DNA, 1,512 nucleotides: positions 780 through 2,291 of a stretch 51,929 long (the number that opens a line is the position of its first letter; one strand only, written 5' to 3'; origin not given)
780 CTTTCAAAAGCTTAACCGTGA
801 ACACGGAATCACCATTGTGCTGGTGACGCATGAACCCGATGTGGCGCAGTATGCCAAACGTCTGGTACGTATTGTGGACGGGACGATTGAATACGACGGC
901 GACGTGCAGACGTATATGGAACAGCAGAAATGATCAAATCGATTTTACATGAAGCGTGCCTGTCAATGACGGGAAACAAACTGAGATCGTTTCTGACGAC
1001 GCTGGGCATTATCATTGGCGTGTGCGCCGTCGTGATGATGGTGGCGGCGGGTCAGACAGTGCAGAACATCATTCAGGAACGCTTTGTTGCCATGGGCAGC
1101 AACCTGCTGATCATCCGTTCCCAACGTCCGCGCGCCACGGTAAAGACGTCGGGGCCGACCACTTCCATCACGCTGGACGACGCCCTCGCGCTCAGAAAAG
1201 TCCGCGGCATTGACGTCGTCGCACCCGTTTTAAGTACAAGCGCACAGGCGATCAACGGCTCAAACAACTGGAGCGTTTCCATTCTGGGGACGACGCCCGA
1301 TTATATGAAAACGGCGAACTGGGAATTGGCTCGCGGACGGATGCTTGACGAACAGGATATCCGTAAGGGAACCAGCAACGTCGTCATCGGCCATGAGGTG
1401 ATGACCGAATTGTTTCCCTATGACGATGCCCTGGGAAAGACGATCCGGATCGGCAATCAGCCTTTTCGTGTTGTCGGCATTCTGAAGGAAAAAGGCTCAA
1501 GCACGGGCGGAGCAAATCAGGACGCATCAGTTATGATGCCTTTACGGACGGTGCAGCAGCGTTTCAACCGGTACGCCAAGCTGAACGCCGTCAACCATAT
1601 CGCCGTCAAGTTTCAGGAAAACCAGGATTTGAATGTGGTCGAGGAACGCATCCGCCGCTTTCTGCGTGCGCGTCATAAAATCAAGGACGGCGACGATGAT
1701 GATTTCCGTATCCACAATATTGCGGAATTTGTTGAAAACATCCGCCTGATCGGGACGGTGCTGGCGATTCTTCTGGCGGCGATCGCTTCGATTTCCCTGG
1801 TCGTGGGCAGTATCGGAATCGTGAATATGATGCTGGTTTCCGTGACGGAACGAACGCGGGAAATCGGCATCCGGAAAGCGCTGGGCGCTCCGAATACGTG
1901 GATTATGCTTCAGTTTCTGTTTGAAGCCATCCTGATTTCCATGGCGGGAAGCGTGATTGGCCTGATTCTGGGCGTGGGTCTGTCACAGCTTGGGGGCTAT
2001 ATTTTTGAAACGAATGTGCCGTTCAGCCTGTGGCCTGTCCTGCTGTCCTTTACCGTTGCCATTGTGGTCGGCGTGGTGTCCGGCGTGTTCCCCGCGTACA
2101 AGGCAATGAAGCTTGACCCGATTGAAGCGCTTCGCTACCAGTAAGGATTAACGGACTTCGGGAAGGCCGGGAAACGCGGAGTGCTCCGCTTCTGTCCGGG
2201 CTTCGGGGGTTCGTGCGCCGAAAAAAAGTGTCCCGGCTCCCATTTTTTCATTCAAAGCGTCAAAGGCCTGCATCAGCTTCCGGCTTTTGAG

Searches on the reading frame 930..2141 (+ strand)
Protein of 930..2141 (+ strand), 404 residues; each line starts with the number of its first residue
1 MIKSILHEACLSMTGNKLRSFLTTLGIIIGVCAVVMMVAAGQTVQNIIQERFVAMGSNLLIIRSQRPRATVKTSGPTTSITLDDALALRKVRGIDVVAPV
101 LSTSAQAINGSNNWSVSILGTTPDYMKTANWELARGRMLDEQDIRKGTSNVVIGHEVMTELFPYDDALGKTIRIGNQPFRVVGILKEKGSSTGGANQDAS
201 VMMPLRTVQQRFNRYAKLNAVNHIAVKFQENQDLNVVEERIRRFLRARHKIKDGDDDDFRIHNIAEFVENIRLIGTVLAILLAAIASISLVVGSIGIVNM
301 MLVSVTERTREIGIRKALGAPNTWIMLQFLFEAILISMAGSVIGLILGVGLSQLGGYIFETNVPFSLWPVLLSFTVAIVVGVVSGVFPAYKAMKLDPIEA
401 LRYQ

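Call 80: list_cluster_members(proteins=[window:930-2141:+, window:4780-5985:+, window:12426-13517:+, window:20576-22642:+])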
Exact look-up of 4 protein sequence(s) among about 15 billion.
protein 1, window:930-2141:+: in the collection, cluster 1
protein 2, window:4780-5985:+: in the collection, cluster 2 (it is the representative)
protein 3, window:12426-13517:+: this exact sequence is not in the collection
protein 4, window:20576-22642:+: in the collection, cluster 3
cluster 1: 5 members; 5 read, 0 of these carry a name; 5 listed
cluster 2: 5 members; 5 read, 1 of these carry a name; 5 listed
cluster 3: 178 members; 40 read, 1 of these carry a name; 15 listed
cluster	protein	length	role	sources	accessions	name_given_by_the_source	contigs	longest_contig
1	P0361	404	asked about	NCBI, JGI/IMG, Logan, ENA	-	-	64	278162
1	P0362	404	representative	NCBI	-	-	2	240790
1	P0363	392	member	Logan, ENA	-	-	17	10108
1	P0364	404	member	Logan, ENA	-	-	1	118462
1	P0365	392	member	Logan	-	-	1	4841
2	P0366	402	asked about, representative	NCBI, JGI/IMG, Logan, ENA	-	-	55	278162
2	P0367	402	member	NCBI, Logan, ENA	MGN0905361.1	MAG: hypothetical protein ACI4PW_09425 [Alphaproteobacteria bacterium]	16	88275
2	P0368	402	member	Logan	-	-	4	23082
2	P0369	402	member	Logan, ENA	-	-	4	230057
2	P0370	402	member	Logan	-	-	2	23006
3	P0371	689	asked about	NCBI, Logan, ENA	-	-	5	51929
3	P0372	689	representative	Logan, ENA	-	-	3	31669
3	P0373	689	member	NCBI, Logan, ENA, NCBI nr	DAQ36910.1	MAG TPA: transposase [Caudoviricetes sp.]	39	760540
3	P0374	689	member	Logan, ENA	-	-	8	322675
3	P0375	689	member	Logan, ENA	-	-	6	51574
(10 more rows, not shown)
